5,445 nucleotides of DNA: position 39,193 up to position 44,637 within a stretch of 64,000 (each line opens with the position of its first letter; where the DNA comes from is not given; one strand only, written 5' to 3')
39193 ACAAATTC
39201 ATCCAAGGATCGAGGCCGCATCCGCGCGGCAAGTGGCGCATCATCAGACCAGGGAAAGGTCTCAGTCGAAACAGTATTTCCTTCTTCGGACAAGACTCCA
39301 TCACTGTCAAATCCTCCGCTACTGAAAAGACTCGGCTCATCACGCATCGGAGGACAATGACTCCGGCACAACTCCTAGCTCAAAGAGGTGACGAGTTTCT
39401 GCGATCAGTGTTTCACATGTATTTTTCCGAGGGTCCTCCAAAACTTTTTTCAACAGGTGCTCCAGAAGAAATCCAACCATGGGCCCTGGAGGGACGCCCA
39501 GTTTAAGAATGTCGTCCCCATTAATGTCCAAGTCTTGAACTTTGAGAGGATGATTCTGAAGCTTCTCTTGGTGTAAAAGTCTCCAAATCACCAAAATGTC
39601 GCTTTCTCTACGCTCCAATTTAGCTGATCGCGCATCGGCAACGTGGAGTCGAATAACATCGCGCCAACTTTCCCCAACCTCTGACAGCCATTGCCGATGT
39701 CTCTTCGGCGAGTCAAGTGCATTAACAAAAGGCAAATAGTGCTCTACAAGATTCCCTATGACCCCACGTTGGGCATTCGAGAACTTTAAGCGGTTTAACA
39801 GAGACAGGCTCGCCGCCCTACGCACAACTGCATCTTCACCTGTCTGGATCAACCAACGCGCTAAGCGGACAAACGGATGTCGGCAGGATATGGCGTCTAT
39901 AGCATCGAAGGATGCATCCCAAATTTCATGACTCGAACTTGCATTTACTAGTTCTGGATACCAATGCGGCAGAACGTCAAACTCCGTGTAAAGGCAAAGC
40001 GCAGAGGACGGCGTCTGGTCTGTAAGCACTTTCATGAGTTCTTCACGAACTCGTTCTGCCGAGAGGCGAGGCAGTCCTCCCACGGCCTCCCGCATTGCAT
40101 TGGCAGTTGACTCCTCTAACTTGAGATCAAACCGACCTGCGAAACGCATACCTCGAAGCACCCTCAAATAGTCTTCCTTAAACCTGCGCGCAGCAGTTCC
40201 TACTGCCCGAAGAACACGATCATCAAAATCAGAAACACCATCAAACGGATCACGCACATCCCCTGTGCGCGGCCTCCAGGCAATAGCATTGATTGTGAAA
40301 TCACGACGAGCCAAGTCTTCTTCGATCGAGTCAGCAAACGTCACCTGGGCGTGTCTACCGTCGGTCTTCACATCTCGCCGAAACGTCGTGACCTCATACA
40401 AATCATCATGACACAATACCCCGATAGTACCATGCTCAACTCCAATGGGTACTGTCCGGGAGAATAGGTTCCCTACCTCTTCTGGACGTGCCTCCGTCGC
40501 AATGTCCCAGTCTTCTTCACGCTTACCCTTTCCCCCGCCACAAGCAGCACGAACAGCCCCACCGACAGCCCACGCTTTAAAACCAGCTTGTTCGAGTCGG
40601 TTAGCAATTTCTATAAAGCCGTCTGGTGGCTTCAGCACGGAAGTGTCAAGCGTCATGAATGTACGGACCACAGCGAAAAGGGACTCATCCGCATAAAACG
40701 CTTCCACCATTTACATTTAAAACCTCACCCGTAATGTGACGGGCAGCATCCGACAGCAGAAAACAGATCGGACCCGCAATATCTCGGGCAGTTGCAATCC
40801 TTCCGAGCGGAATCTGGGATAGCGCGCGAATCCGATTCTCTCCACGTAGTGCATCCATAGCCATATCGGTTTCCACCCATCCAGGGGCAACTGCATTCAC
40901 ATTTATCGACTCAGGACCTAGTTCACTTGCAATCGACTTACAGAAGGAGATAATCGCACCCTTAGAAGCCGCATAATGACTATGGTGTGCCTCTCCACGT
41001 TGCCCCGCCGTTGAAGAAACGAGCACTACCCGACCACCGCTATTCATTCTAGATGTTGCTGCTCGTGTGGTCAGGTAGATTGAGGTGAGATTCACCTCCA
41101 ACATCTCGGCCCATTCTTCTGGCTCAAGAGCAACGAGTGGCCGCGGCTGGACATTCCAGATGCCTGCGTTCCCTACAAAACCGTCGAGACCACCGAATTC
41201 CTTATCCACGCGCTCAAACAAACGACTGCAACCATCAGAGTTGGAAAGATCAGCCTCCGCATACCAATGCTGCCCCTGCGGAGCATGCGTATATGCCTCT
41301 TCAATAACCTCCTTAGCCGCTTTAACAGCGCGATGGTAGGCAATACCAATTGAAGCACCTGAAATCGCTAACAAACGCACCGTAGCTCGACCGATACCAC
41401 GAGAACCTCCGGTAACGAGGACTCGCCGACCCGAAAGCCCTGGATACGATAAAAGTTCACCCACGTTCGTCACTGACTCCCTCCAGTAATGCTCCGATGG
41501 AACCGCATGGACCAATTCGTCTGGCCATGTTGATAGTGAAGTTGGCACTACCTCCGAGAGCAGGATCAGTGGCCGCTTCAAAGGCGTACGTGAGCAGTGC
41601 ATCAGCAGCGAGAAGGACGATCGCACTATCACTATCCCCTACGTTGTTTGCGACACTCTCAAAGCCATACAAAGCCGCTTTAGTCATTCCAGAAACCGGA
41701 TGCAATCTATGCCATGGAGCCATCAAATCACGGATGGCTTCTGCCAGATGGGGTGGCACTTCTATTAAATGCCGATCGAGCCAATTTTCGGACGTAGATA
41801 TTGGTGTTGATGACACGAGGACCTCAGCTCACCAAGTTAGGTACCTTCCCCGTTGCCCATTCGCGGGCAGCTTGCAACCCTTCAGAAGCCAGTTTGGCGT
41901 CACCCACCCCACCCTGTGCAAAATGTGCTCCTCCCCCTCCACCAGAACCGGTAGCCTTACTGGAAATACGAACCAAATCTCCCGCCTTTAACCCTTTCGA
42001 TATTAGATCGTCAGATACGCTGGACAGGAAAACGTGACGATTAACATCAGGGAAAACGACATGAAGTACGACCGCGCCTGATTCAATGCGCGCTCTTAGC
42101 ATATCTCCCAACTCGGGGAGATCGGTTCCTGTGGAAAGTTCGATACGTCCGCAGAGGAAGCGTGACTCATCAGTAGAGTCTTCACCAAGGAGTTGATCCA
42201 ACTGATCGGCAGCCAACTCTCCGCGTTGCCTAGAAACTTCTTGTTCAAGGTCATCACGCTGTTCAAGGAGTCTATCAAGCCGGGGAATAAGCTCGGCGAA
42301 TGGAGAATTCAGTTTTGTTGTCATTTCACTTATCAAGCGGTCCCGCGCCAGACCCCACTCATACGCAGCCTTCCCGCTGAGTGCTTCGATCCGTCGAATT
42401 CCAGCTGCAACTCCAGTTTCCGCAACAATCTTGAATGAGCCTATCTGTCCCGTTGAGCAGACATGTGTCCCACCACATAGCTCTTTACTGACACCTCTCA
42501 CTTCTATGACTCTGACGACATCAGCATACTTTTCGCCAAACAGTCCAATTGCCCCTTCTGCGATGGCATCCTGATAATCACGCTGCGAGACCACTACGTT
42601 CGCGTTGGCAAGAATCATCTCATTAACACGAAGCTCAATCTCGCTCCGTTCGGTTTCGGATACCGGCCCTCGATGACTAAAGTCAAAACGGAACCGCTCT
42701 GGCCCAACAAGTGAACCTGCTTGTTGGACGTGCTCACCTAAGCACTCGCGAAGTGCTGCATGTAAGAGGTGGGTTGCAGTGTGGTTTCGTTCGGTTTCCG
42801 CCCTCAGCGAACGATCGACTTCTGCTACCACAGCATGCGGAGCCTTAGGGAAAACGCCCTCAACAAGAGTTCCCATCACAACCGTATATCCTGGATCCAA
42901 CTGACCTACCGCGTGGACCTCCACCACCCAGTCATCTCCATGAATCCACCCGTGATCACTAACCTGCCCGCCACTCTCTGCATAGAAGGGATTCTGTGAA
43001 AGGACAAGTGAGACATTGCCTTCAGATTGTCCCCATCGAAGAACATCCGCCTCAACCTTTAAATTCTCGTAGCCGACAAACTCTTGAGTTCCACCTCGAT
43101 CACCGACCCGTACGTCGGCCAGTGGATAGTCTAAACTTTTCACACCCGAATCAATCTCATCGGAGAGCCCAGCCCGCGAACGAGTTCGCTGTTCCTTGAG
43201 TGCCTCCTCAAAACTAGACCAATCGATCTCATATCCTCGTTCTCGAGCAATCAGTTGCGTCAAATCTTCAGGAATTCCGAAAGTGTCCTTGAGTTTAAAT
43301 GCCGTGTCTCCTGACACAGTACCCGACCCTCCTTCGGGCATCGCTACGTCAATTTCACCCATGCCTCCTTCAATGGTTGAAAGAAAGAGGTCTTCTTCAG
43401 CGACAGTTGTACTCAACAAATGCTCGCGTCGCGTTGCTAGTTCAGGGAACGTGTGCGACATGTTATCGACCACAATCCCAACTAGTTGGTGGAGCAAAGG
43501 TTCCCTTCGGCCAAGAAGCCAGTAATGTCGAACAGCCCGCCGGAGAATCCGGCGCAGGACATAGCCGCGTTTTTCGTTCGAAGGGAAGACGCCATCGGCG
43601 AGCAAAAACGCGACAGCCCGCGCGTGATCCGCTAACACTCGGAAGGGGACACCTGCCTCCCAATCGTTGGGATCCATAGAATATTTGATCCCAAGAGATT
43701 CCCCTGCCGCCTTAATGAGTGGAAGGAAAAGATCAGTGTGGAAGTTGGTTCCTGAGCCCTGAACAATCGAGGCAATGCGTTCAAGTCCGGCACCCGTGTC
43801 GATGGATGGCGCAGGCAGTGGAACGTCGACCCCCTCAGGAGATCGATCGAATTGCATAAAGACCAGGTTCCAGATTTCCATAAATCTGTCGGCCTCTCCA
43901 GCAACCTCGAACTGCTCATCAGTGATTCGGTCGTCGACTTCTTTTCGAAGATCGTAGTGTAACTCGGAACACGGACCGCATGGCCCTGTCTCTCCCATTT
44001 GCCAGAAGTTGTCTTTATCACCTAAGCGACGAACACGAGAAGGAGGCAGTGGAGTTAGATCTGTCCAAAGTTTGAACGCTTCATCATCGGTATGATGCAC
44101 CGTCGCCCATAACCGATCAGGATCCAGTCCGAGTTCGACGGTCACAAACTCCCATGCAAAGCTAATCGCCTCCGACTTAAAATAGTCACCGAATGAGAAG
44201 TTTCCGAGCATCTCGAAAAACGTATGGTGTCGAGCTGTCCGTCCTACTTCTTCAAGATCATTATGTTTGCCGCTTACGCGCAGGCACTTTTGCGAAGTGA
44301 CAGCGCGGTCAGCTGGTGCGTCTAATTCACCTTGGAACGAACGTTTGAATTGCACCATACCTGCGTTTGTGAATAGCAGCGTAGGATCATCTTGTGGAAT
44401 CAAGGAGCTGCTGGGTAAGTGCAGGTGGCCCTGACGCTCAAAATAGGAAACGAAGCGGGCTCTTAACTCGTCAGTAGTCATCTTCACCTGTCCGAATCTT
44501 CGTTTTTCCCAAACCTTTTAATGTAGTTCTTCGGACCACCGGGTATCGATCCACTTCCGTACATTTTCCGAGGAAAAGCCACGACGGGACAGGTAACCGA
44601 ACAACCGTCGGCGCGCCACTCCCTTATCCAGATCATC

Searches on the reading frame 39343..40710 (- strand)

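Call 31: search_protein_families(library=ncbifam, proteins=[window:39343-40710:-], max_evalue=1e-8)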
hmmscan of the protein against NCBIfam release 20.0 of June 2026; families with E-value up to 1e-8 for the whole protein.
window:39343-40710:- (456 aa): 9 families
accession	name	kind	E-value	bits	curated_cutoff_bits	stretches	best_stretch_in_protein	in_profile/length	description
NF009814.0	PRK13299.1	equivalog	2.7e-71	240.7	290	1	35-437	12-388/396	CCA tRNA nucleotidyltransferase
TIGR01942.1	pcnB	subfamily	3.3e-48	164.5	305.65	1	33-257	19-244/425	polynucleotide adenylyltransferase PcnB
TIGR02692.1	tRNA_CCA_actino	equivalog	2.3e-45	155.1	438.8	1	33-256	17-245/466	CCA tRNA nucleotidyltransferase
NF008634.1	PRK11623.1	equivalog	3e-27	95.3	702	1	34-254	51-283/469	polynucleotide adenylyltransferase PcnB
NF008137.0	PRK10885.1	equivalog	4.7e-27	94.8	451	1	45-254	2-210/409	multifunctional CCA addition/repair protein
NF009812.0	PRK13297.1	equivalog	1.9e-24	86.5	624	1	40-267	8-232/364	tRNA CCA-pyrophosphorylase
NF009813.0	PRK13298.1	equivalog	9.5e-20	70.9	606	1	126-271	81-227/417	tRNA CCA-pyrophosphorylase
NF041569.1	A-tRNAntase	equivalog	2.1e-17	62.7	1440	1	44-265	480-706/880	A-adding tRNA nucleotidyltransferase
NF009811.0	PRK13296.1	equivalog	2.1e-14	53.1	469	1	46-253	3-207/360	CCA tRNA nucleotidyltransferase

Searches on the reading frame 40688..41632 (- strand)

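Call 30: search_protein_families(library=ncbifam, proteins=[window:40688-41632:-], max_evalue=1e-8)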
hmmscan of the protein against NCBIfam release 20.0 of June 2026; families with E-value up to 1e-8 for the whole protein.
window:40688-41632:- (315 aa): 215 families (the best 25 are shown)
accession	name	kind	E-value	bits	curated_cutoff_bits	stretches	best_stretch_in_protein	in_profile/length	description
NF005559.1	PRK07231.1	subfamily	2e-61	207.6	215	1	66-312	2-248/249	glucose 1-dehydrogenase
NF009466.0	PRK12826.1-2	subfamily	2e-60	204.3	222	1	68-312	3-245/248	3-oxoacyl-ACP reductase FabG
TIGR01830.1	3oxo_ACP_reduc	equivalog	9.7e-59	199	297.75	1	71-310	1-237/239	3-oxoacyl-[acyl-carrier-protein] reductase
NF047420.2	EF_P_mod_YmfI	equivalog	6.4e-53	179.9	238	1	71-310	2-234/236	elongation factor P 5-aminopentanone reductase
NF004197.0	PRK05653.1-1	equivalog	7.5e-53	179.7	332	1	66-311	5-246/249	3-oxoacyl-ACP reductase FabG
NF004198.0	PRK05653.1-3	equivalog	2.2e-52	178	296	1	66-312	5-247/248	3-oxoacyl-ACP reductase FabG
NF009468.0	PRK12826.1-4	equivalog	6.1e-50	170.3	318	1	66-313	5-249/256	SDR family oxidoreductase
NF009464.0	PRK12824.1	subfamily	7.2e-49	166.7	269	1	71-311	5-242/245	3-oxoacyl-ACP reductase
NF052558.1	MBtsdlDhBudC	equivalog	1.1e-48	166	270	1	68-311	3-241/250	meso-2,3-butanediol dehydrogenase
NF005400.0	PRK06947.1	equivalog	1.7e-48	165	367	1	69-310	7-251/252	SDR family oxidoreductase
NF005067.0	PRK06484.1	equivalog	6.1e-48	163.6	713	1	68-311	9-251/524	short chain dehydrogenase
NF004199.0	PRK05653.1-4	equivalog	7.6e-48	163.2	301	1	66-311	3-245/247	3-oxoacyl-ACP reductase FabG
NF006070.0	PRK08213.1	subfamily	1.4e-47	162.4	279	1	66-311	10-256/259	gluconate 5-dehydrogenase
NF004200.0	PRK05653.1-5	equivalog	1.7e-47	162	273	1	69-310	3-240/242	3-oxoacyl-ACP reductase FabG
NF053807.1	RhamDHLra1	equivalog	2.2e-47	161.9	400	1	66-311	2-247/252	L-rhamnose 1-dehydrogenase Lra1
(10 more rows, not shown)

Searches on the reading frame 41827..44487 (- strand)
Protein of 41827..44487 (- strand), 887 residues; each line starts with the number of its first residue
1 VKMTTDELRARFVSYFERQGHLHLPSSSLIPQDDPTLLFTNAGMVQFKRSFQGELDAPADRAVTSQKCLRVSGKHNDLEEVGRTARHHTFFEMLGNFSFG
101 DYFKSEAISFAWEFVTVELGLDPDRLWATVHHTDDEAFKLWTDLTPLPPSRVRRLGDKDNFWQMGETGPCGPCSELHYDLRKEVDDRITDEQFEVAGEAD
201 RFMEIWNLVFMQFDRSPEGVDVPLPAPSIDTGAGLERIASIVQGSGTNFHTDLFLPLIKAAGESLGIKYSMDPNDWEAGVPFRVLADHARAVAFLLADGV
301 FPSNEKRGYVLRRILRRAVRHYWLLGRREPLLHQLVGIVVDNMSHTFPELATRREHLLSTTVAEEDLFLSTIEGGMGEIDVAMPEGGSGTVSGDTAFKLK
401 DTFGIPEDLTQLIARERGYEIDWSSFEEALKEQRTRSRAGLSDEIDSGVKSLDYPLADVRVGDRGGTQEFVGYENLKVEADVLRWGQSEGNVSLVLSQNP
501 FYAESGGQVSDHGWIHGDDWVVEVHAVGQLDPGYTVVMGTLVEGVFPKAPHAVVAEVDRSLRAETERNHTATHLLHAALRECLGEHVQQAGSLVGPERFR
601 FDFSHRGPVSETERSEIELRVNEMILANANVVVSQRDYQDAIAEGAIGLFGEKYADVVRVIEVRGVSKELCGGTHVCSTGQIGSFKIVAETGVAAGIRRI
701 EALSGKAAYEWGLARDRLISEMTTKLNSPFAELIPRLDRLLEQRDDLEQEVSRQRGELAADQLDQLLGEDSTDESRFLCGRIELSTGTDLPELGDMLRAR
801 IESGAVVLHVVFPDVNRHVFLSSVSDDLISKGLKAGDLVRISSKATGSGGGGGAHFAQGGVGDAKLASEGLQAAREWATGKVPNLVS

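Call 32: search_protein_families(library=ncbifam, proteins=[window:41827-44487:-], max_evalue=1e-8)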
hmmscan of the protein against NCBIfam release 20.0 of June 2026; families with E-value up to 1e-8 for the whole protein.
window:41827-44487:- (887 aa): 4 families
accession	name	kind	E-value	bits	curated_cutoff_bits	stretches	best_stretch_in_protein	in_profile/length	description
TIGR00344.1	alaS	equivalog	5.5e-251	835.4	457.05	1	7-860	1-846/847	alanine--tRNA ligase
NF002436.0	PRK01584.1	equivalog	1e-142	476.7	529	2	3-449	1-446/595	alanine--tRNA ligase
TIGR03683.1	A-tRNA_syn_arch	equivalog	2.6e-99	333.7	744.7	2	284-874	330-897/902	alanine--tRNA ligase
NF040865.1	a_tRNA_ed_AlaXM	equivalog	4.6e-25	88.7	300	1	488-701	21-230/234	alanyl-tRNA editing protein AlaXM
